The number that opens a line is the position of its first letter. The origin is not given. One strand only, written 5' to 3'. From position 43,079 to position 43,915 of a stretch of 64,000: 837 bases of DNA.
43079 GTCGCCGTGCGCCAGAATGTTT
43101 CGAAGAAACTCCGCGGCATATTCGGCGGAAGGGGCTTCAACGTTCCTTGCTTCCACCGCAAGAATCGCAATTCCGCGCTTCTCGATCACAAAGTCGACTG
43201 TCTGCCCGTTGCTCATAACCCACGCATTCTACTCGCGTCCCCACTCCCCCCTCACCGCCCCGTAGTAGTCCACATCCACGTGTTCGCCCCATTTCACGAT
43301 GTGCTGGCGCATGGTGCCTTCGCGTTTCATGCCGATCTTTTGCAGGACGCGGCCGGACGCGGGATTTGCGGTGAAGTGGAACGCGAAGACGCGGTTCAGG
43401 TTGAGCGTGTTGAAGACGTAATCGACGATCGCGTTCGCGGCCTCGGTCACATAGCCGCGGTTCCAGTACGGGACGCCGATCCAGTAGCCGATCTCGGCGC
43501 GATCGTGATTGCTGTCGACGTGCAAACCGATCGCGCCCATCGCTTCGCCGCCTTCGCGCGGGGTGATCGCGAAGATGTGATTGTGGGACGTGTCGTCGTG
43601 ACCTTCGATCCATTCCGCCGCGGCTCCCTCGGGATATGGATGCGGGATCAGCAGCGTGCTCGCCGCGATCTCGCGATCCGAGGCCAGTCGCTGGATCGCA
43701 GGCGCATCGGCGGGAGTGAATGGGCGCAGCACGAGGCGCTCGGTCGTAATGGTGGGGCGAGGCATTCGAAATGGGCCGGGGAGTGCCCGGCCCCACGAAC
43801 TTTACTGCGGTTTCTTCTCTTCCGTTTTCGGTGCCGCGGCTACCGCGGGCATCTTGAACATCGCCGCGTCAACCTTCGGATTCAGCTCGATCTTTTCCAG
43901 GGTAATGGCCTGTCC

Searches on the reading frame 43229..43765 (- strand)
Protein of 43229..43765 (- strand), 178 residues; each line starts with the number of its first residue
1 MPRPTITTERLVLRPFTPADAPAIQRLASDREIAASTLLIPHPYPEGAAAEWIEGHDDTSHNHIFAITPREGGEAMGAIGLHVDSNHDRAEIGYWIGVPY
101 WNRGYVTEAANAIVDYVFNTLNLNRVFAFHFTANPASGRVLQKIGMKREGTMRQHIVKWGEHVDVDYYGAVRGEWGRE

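Call 3: search_protein_families(library=pfam, proteins=[window:43229-43765:-], max_evalue=1)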
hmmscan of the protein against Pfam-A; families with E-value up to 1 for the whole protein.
window:43229-43765:- (178 aa): 6 families
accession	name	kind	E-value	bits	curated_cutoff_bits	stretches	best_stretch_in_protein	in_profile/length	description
PF13302.13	Acetyltransf_3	-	5.4e-37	128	25.4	1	10-147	1-138/138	Acetyltransferase (GNAT) domain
PF00583.31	Acetyltransf_1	-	2e-09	38.2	20.7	1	43-146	15-116/116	Acetyltransferase (GNAT) family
PF13420.13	Acetyltransf_4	-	5.4e-07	30.2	24.3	1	14-164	2-152/155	Acetyltransferase (GNAT) domain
PF17840.6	Tugs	-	0.028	15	27.7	0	12-30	8-27/47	Tethering Ubl4a to BAGS domain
PF11039.13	DUF2824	-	0.032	14.6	25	1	103-174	72-144/151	Protein of unknown function (DUF2824)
PF13523.12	Acetyltransf_8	-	0.076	13.1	27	1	89-152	79-143/145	Acetyltransferase (GNAT) domain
